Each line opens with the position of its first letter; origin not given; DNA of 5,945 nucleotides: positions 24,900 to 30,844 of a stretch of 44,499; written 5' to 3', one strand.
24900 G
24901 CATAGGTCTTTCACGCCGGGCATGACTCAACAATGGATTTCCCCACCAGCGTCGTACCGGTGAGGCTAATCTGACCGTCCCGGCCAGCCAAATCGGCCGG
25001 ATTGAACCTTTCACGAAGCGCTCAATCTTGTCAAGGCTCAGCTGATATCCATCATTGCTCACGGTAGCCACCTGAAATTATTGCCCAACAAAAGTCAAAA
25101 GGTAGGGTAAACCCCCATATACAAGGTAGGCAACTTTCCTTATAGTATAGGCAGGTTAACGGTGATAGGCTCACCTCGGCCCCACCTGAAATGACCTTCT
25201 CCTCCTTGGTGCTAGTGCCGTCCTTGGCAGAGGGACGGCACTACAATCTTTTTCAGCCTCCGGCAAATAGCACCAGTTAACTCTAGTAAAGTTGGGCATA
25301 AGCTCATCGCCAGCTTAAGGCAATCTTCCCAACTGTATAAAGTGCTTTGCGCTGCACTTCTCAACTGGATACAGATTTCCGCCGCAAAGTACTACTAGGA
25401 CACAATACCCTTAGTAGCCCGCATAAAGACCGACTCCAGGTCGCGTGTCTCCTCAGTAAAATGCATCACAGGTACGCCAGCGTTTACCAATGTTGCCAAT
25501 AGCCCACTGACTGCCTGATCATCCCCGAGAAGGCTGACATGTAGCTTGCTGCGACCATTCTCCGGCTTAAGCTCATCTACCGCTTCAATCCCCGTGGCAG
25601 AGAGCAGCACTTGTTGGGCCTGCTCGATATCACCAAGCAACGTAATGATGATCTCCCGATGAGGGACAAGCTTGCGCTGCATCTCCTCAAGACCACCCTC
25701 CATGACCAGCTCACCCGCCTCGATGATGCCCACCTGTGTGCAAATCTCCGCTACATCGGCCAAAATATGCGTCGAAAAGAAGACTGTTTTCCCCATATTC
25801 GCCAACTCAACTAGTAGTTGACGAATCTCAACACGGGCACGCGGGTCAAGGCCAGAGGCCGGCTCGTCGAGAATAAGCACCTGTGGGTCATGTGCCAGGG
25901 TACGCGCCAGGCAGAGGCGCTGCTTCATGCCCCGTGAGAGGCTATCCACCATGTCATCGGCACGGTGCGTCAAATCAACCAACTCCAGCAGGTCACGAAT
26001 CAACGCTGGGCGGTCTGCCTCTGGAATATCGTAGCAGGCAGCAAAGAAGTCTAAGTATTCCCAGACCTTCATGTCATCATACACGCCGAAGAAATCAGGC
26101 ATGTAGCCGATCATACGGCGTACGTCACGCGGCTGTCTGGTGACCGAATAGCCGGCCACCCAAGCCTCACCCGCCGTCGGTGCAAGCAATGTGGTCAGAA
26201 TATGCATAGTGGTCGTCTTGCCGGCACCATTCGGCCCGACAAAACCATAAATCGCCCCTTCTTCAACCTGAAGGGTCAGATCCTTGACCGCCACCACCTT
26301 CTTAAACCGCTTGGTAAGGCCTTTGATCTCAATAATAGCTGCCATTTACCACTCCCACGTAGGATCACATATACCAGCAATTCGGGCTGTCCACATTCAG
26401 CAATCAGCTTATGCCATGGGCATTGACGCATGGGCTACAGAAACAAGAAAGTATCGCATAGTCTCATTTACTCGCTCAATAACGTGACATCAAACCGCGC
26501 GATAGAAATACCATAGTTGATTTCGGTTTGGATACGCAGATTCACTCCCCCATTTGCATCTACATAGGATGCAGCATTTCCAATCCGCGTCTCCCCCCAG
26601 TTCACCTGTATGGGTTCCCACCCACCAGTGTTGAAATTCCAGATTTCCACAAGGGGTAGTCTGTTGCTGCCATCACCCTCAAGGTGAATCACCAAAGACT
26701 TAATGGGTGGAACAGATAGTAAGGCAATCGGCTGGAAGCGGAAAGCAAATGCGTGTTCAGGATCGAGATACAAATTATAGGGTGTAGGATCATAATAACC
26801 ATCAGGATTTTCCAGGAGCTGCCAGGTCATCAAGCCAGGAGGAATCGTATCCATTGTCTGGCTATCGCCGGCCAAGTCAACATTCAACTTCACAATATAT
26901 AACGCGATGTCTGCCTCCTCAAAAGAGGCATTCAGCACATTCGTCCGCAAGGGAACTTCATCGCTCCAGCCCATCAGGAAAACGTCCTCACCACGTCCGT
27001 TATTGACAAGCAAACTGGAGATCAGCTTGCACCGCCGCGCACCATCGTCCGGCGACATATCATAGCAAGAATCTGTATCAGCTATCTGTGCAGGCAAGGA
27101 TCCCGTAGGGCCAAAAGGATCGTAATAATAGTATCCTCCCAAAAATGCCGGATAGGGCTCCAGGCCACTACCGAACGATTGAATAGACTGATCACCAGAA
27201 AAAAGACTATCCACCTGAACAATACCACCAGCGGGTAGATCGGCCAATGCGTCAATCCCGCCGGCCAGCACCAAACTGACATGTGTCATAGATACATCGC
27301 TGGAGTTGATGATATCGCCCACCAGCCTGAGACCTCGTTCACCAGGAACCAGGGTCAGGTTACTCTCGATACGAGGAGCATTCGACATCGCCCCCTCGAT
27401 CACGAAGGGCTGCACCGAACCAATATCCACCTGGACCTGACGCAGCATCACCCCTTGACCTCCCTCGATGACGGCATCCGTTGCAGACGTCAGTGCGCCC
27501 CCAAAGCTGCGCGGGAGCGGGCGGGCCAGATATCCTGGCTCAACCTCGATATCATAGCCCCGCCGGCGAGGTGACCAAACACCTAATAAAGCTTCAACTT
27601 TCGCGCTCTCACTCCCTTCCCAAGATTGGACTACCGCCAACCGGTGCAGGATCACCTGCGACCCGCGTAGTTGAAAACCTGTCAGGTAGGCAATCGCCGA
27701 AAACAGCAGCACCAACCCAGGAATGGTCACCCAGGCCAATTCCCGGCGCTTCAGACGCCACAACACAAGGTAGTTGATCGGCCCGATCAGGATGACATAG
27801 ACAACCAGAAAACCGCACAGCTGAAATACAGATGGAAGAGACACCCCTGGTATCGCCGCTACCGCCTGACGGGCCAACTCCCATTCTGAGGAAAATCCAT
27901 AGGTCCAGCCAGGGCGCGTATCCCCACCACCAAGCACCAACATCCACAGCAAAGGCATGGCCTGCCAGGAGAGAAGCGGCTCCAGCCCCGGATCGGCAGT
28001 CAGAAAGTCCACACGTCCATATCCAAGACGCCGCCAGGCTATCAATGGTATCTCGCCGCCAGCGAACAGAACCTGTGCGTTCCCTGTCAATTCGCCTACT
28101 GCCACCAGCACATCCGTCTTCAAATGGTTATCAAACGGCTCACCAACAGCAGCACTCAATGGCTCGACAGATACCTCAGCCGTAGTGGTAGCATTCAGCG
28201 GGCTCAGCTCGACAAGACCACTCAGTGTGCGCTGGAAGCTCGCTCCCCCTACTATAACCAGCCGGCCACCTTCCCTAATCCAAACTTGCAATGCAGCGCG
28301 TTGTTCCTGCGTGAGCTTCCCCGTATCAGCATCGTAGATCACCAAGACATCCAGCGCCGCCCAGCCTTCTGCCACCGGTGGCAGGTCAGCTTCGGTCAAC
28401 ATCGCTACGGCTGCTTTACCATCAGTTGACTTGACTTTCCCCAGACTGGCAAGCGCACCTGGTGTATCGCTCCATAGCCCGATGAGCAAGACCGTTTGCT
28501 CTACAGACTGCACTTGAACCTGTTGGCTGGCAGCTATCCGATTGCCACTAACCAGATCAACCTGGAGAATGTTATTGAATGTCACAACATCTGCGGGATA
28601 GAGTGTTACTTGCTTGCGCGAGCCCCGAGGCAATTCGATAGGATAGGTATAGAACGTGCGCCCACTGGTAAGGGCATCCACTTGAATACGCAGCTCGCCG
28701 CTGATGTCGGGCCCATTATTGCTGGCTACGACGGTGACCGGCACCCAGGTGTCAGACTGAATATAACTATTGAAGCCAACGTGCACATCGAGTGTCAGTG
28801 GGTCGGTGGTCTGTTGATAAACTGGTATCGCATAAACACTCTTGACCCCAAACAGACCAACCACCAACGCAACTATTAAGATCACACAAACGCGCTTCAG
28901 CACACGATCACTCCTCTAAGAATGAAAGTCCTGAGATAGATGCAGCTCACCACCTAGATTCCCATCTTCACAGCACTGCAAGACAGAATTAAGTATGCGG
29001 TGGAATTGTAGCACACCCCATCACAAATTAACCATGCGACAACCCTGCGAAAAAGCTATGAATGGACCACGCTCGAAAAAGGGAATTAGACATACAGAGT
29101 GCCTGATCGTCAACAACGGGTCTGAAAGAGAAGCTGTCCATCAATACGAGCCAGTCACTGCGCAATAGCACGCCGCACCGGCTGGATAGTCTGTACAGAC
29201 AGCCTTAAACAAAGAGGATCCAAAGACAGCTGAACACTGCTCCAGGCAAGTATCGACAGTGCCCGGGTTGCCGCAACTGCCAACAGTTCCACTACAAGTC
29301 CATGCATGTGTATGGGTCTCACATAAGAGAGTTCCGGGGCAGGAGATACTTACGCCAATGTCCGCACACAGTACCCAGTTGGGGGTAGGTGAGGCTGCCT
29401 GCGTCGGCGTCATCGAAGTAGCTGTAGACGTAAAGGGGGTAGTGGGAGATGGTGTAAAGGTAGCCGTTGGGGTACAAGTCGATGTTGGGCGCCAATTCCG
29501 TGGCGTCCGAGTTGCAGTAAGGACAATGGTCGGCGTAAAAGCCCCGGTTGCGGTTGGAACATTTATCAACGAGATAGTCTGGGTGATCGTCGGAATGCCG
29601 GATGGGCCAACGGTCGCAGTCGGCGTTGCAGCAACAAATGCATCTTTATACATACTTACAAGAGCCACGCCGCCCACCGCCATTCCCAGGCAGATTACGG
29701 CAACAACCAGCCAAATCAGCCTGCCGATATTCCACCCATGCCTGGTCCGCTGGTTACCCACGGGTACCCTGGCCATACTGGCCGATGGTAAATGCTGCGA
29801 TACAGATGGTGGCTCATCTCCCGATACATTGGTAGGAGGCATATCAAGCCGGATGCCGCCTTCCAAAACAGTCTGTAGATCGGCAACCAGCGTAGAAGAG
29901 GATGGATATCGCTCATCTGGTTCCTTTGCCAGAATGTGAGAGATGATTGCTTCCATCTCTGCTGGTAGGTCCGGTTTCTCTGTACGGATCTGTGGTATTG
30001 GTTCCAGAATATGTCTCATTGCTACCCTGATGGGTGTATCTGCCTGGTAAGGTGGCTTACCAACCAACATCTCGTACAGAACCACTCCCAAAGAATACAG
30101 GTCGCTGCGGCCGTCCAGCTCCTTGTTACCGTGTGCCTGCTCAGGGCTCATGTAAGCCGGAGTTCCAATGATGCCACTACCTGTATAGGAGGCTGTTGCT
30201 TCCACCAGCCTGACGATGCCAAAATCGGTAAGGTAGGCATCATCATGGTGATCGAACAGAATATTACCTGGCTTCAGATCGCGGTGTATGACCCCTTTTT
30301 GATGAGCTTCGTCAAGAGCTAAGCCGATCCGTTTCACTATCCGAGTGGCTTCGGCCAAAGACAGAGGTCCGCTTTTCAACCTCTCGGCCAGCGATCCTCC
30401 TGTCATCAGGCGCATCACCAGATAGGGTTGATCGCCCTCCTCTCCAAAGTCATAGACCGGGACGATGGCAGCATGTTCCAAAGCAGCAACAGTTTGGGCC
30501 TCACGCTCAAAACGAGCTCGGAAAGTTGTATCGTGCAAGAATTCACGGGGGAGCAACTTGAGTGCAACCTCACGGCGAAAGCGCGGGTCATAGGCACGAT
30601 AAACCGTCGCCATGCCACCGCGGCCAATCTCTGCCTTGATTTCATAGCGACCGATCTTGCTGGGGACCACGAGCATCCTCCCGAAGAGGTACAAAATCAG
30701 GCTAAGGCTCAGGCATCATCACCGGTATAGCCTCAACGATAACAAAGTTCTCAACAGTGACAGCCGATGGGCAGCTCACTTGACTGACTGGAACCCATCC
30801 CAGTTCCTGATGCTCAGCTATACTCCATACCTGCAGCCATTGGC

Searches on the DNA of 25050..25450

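Call 63: search_rna_families(source=window, start=25050, end=25450, threshold=evalue, max_evalue=1)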
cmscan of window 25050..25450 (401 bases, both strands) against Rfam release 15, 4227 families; matches with E-value up to 1: 0.
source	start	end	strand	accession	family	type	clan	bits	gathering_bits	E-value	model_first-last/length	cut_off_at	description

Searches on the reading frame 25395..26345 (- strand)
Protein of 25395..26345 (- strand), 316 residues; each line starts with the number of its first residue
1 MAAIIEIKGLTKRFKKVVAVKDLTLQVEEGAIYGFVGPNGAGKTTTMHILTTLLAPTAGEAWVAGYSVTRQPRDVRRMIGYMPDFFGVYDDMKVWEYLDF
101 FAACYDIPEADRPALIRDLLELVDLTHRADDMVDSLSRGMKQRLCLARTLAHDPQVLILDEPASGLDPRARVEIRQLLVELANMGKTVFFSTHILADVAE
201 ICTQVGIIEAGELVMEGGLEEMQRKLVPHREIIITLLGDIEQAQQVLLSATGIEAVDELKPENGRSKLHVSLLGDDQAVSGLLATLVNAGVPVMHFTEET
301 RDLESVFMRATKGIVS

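Call 12: search_protein_families(library=pfam, proteins=[window:25395-26345:-])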
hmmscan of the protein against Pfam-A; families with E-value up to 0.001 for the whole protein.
window:25395-26345:- (316 aa): 4 families
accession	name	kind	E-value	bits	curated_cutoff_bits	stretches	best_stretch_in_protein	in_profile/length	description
PF00005.33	ABC_tran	-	2.5e-29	103.1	25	1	20-163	1-136/137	ABC transporter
PF13304.12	AAA_21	-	9.7e-15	55.8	27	1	132-194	234-299/304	AAA domain, putative AbiEii toxin, Type IV TA system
PF13732.12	DrrA1-3_C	-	0.00016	22.8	27.4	1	219-310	3-80/81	ATP-binding protein DrrA1-3-like, C-terminal domain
PF13401.12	AAA_22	-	0.00059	20.6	27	0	35-183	10-109/130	AAA domain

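Call 17: find_encoding_contigs(protein=window:25395-26345:-, flank=10000, max_places=10)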
Protein window:25395-26345:- (316 aa): no gene with exactly this product is on record in the collection.

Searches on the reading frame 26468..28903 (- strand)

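Call 12: search_protein_families(library=pfam, proteins=[window:26468-28903:-])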
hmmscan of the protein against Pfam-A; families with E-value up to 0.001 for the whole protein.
window:26468-28903:- (811 aa): 1 family
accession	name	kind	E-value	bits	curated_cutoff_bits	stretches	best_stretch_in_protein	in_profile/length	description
PF24157.1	DUF7408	-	1.6e-05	25.4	27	1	175-300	30-151/174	Domain of unknown function (DUF7408)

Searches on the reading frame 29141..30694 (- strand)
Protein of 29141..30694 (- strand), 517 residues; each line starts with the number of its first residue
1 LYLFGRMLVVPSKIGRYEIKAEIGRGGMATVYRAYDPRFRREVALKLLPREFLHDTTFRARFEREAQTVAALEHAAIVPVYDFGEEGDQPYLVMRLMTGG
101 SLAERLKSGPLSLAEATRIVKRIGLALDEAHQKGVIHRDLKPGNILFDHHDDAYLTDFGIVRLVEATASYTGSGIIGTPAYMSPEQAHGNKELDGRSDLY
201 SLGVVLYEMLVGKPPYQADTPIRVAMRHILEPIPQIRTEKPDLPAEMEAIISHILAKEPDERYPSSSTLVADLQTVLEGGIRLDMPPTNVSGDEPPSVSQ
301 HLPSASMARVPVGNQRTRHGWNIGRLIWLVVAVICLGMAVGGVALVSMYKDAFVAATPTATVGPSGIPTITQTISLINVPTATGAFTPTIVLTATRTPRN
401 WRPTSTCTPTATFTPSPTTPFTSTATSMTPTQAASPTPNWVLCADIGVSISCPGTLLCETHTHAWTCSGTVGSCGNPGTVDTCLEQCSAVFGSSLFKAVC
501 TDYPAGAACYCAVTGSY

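Call 91: search_protein_families(library=pfam, proteins=[window:29141-30694:-], max_evalue=0.001)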
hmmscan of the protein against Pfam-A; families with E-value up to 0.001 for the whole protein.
window:29141-30694:- (517 aa): 5 families
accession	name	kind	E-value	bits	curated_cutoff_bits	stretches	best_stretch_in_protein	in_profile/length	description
PF00069.31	Pkinase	-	2.3e-50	171.9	31.7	1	17-264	1-253/263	Protein kinase domain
PF07714.23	PK_Tyr_Ser-Thr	-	2.9e-32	112.4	23.1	1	18-270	2-255/258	Protein tyrosine and serine/threonine kinase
PF03109.22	ABC1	-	1e-05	25.3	22.9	1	88-165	141-218/244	ABC1 atypical kinase-like domain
PF01636.29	APH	-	0.00011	22.5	23.2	0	130-159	165-195/239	Phosphotransferase enzyme family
PF06293.20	Kdo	-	0.00026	20.9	21.3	1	26-157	22-165/207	Lipopolysaccharide kinase (Kdo/WaaP) family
